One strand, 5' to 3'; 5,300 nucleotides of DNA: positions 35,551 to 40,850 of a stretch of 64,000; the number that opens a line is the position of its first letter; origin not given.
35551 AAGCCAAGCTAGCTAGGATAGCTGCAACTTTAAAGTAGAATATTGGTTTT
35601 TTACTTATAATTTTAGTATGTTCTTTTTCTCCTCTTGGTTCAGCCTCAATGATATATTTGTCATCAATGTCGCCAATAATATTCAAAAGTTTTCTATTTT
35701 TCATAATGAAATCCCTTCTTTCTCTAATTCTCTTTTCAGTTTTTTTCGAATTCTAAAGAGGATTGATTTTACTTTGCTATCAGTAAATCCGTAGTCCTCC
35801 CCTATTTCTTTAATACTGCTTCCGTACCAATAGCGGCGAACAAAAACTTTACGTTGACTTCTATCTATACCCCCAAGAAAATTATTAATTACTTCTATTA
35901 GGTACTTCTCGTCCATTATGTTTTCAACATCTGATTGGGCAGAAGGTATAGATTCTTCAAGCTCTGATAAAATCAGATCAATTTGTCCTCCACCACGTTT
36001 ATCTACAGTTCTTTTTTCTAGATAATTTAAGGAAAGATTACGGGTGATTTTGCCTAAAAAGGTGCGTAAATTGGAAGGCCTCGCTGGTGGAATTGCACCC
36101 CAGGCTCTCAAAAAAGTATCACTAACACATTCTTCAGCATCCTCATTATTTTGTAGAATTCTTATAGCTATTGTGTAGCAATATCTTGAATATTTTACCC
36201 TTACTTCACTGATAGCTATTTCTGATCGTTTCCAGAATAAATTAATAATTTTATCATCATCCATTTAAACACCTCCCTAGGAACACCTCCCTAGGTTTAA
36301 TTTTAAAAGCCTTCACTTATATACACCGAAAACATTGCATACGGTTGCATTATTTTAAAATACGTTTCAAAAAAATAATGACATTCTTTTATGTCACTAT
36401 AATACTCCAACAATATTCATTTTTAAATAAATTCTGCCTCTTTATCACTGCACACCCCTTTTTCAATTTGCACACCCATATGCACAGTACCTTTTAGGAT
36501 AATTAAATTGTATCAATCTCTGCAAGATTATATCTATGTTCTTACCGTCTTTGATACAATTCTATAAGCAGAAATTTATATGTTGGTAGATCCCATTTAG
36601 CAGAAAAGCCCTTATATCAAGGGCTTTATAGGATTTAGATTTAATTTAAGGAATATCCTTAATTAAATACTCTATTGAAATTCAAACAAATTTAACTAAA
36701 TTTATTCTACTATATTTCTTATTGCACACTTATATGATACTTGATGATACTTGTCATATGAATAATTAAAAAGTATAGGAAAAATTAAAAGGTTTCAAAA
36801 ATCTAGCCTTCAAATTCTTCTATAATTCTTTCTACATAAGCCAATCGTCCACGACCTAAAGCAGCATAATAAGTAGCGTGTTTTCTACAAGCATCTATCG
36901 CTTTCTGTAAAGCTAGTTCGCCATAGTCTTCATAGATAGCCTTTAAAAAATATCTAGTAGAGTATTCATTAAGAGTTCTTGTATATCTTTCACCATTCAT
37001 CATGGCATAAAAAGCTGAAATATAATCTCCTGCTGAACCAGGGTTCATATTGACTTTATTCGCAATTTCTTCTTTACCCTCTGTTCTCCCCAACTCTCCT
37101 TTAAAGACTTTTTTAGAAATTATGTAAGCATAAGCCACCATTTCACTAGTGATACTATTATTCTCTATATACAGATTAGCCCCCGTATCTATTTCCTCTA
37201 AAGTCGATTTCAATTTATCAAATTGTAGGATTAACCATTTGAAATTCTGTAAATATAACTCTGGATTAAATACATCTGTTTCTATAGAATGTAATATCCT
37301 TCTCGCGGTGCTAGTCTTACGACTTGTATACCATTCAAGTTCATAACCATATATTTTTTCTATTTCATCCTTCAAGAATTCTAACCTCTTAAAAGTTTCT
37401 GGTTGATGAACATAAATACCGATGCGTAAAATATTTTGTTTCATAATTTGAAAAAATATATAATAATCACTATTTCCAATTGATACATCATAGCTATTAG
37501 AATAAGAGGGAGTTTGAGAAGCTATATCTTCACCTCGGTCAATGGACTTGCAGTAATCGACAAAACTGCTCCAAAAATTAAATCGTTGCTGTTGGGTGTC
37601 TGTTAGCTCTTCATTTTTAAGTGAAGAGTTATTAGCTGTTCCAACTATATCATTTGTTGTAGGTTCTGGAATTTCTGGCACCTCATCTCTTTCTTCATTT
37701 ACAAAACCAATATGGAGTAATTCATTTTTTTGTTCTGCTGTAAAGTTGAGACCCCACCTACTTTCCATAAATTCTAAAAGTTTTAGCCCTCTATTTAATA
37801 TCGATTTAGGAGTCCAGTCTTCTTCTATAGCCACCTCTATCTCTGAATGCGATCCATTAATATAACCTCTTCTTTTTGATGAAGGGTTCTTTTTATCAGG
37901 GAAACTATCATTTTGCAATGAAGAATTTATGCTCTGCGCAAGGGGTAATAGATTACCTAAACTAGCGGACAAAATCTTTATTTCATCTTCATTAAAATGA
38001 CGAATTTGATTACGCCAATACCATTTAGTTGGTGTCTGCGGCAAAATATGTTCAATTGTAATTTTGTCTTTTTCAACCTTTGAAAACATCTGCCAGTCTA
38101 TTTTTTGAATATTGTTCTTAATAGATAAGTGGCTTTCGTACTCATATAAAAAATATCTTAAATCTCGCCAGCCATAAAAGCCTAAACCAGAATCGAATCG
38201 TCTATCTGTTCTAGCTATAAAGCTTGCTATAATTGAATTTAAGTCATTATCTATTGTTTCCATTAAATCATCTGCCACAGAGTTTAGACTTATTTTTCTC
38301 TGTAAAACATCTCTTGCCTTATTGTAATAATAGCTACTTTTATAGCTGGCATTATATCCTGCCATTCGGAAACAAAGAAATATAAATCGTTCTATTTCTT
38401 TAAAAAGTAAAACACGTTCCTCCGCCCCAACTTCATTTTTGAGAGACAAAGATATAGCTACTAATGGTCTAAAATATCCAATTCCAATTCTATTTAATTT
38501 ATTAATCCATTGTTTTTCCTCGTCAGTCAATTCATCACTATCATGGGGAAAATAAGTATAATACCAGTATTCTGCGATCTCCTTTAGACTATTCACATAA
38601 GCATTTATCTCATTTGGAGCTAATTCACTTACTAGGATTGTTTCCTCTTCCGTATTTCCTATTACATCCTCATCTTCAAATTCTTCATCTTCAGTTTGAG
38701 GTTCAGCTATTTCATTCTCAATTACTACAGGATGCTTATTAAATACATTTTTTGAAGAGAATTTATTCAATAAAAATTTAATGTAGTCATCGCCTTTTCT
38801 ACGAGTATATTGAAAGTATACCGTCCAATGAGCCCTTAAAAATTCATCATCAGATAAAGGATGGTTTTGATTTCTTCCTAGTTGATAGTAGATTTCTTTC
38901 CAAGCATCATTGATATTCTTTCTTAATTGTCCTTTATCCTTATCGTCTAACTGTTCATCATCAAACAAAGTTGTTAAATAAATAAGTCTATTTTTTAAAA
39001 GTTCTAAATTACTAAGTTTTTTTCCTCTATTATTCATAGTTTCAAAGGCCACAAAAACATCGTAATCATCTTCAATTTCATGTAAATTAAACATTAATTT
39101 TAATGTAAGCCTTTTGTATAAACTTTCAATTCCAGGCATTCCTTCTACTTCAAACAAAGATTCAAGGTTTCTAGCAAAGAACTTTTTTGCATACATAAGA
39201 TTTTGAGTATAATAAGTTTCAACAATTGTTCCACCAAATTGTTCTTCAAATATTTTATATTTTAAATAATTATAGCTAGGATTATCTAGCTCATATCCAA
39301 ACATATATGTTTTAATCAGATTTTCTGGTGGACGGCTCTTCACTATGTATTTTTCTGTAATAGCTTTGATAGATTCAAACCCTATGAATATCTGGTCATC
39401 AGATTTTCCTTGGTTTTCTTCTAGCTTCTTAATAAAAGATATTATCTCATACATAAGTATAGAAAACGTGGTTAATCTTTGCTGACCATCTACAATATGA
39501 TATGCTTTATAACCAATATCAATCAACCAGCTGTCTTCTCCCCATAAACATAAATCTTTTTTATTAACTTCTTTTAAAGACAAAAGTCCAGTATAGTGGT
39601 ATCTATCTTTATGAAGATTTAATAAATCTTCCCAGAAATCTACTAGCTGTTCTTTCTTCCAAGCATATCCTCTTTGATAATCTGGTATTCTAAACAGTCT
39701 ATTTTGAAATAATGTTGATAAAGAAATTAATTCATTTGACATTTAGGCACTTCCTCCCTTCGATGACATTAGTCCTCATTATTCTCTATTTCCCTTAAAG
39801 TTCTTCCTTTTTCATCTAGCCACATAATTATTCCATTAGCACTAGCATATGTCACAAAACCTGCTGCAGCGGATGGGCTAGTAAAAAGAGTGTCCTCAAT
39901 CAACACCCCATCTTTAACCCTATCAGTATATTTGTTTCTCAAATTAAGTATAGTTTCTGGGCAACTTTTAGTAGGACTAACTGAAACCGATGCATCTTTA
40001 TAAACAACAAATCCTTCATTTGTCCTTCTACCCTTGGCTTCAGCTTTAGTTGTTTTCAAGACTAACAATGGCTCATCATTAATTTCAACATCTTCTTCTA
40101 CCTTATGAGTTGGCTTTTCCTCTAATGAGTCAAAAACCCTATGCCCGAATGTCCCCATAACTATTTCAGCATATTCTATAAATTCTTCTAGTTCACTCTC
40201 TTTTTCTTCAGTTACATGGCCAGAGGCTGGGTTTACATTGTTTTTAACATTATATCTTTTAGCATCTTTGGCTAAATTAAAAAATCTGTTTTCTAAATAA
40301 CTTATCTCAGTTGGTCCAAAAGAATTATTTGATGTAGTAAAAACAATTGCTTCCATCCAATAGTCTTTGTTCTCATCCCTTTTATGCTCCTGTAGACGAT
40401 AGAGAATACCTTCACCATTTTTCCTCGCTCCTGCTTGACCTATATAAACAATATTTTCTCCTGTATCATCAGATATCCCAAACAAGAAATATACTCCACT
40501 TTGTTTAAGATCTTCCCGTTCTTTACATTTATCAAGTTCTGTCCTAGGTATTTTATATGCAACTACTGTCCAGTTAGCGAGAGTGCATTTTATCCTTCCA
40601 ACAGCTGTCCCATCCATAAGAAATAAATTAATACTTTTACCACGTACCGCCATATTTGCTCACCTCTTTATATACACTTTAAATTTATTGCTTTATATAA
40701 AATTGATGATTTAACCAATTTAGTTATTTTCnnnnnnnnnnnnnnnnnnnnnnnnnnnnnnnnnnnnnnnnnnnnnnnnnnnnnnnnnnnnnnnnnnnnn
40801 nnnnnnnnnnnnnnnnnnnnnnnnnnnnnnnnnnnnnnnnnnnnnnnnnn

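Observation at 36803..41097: Defence-like cassette: HTH protein + GIY-YIG/DUF4357 nuclease + 979-aa DUF262-DUF1524-DUF4268 multi-domain protein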

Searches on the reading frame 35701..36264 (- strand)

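Call 92: search_protein_families(library=phrogs, proteins=[window:35701-36264:-], max_evalue=0.01)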
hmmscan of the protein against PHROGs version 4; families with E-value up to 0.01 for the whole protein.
window:35701-36264:- (187 aa): 6 families
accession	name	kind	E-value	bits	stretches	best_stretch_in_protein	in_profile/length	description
phrog_1740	-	transcription regulation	3.3e-24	86.3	1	30-185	70-221/567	RNA polymerase sigma factor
phrog_36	-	transcription regulation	7.4e-07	30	1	79-185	77-192/220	transcriptional regulator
phrog_351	-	transcription regulation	8.8e-07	28.9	1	102-185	649-731/928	RNA polymerase sigma factor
phrog_11138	-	unknown function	1.9e-05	26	1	110-182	69-141/142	-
phrog_13787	-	unknown function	0.00046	21.4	1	103-181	92-169/172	-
phrog_248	-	transcription regulation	0.0074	17.4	0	109-167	66-124/161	transcriptional activator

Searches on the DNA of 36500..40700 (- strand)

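Call 74: search_dna_similar(query=window:36500-40700:-, collection=plasmids, mode=distant, max_rows=12)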
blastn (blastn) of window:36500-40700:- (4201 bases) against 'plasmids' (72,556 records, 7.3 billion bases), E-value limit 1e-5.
Records with a match: 32; places in all: 33; records where one place covers at least 80% of the query: 0.
Best place of each record, by identity: 60-80% 32.
By first word of the organism name: Acinetobacter 30; Tenericutes 1; Picosynechococcus 1.
By predicted mobility (MOB-suite, as given by PLSDB): conjugative 13; mobilizable 12; non-mobilizable 7.
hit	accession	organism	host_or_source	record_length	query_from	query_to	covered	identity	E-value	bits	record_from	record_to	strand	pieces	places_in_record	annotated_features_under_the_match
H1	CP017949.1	Tenericutes bacterium MO-XQ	Cell culture,subseafloor sediment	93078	987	1959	23%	67.9%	3e-78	303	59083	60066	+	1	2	none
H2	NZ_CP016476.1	Picosynechococcus sp. PCC 7003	cell culture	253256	992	1956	23%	65.3%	2e-35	159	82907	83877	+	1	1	DUF262 domain-containing protein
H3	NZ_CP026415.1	Acinetobacter sp. ACNIH2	-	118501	992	1939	11%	70.1%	2e-22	196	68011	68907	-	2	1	DUF262 domain-containing protein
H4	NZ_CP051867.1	Acinetobacter baumannii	Homo sapiens,cell culture,sputum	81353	1600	1929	8%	67.7%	8e-22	114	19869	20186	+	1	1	DUF262 domain-containing protein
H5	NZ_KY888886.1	Acinetobacter pittii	Canis lupus familiaris,nose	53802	1600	1929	8%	67.4%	3e-20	110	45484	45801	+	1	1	DUF262 domain-containing protein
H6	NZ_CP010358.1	Acinetobacter johnsonii XBB1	Hospital sewage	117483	1600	1929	8%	67.1%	4e-19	105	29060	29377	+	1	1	DUF262 domain-containing protein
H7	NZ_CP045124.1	Acinetobacter indicus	cow,cow feces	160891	1600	1929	8%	67.1%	4e-19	105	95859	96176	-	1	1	DUF262 domain-containing protein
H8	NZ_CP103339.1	Acinetobacter baumannii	Homo sapiens,metagenomic assembly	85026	1573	1737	4%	70.3%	8e-9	72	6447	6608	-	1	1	DUF262 domain-containing protein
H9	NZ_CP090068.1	Acinetobacter sp. SH20PTE14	pig manure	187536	1573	1737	4%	69.7%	4e-7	67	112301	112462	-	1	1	DUF262 domain-containing protein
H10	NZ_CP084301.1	Acinetobacter pseudolwoffii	a feces sample of chicken origin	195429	1573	1726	4%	71.4%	2e-9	74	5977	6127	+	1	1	DUF262 domain-containing protein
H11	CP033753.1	Acinetobacter baumannii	Homo sapiens,clinical isolate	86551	992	1078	2%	78.2%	8e-9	73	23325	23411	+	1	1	DUF262 domain-containing protein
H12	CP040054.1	Acinetobacter baumannii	Homo sapiens,blood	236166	992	1078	2%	78.2%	8e-9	73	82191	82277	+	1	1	DUF262 domain-containing protein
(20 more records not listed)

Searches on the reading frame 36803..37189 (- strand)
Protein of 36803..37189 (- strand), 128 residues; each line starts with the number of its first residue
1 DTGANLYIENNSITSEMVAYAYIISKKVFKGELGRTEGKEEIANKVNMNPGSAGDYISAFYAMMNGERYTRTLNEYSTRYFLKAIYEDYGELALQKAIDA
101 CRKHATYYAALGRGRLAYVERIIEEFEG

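Call 99: search_protein_representatives(protein=window:36803-37189:-)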
Query: 128 residues. Proteins with E-value up to 0.001 (for the whole library): 796; up to 1e-10: 263; up to 1e-30: 5. The best 150 are listed.
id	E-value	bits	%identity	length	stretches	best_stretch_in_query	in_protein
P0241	2.3e-45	170.0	69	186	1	10-125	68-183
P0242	1.8e-39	151.0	64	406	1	13-127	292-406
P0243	2.5e-39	150.6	63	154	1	11-126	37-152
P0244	1.4e-37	144.9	57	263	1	8-127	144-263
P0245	3.1e-36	140.6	60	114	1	17-127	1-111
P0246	6.0e-30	120.3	54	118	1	16-127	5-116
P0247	5.8e-27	110.7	47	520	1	10-127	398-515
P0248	8.3e-27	110.2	80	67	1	63-127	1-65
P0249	1.0e-26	109.9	47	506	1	10-127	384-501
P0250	3.2e-26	108.3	47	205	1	11-127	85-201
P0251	1.5e-25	106.1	47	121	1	13-127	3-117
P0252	2.7e-24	102.1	46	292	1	10-127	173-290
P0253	5.2e-24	101.1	44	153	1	12-124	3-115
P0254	1.6e-23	99.6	49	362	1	12-126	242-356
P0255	2.6e-23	98.9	50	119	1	12-122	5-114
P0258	3.6e-22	95.2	41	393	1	13-126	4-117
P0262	7.6e-21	90.9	41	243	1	13-123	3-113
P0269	3.4e-20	88.8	32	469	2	10-107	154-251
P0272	4.4e-20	88.5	41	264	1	13-123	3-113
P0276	1.8e-19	86.5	41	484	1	9-124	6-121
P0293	1.4e-18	83.6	40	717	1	11-127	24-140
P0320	9.8e-17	77.7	38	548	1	10-126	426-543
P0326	1.3e-16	77.3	41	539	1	13-126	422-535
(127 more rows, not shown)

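Call 100: search_protein_families(library=pfam, proteins=[P0251, P0262, P0272, P0293, P0276, P0247, P0320, P0326, P0258, P0269], max_evalue=0.01)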
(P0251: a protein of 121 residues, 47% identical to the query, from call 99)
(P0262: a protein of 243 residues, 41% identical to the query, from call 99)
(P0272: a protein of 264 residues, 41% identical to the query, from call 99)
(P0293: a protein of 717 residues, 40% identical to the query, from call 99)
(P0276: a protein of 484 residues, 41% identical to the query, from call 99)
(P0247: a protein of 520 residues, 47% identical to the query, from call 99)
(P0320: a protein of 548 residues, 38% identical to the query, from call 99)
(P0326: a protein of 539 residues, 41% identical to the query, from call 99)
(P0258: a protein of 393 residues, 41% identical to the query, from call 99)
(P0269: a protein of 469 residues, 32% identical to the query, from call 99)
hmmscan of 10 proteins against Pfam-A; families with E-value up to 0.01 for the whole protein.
P0251 (121 aa): 0 families

P0262 (243 aa): 1 family
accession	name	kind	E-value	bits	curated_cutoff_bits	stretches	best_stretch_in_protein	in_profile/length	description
PF01844.29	HNH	-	0.0006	20.3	21.4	1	167-223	1-47/47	HNH endonuclease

P0272 (264 aa): 2 families
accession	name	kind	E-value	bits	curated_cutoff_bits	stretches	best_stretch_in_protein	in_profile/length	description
PF13391.12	HNH_2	-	1.2e-09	38.3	21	1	187-241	1-66/66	HNH endonuclease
PF01844.29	HNH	-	9.8e-06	26.1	21.4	1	187-230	1-41/47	HNH endonuclease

P0293 (717 aa): 1 family
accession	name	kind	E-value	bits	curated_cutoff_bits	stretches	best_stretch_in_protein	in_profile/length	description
PF07728.20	AAA_5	-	5.6e-10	39.8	22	1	413-571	3-138/139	AAA domain (dynein-related subfamily)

P0276 (484 aa): 1 family
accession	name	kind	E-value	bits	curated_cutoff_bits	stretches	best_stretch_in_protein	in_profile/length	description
PF13020.12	NOV_C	-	3.6e-20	72.2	22.1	1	368-457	1-86/91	Protein NO VEIN, C-terminal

P0247 (520 aa): 3 families
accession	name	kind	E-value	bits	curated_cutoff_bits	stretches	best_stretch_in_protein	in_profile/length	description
PF13091.12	PLDc_2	-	3.7e-14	53.1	27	1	3-124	6-131/132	PLD-like domain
PF09565.16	RE_NgoFVII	-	4.5e-08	33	23.8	1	7-129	17-154/162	NgoFVII restriction endonuclease N-terminal PLD domain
PF00614.28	PLDc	-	0.0068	16.8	21.9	0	73-95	5-27/28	Phospholipase D Active site motif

P0320 (548 aa): 3 families
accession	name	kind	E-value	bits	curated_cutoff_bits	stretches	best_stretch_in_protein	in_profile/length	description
PF13091.12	PLDc_2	-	4.5e-17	62.6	27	1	14-140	1-131/132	PLD-like domain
PF09565.16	RE_NgoFVII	-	2.5e-07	30.6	23.8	1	24-142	18-151/162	NgoFVII restriction endonuclease N-terminal PLD domain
PF00614.28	PLDc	-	0.00079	19.8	21.9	1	89-111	5-27/28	Phospholipase D Active site motif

P0326 (539 aa): 3 families
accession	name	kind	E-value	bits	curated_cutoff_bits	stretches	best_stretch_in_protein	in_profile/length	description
PF13091.12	PLDc_2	-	1.7e-15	57.4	27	1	17-140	4-131/132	PLD-like domain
PF09565.16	RE_NgoFVII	-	2.8e-10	40.2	23.8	1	21-145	15-153/162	NgoFVII restriction endonuclease N-terminal PLD domain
PF00614.28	PLDc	-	0.0023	18.3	21.9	1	89-111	5-27/28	Phospholipase D Active site motif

P0258 (393 aa): 1 family
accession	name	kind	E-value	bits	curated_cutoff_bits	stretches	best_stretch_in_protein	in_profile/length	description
PF01844.29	HNH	-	0.00014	22.4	21.4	1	320-376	1-47/47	HNH endonuclease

P0269 (469 aa): 1 family
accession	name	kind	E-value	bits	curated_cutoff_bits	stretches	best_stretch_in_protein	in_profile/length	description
PF03469.19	XH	-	0.0047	17.3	22.2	0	191-244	34-85/131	XH domain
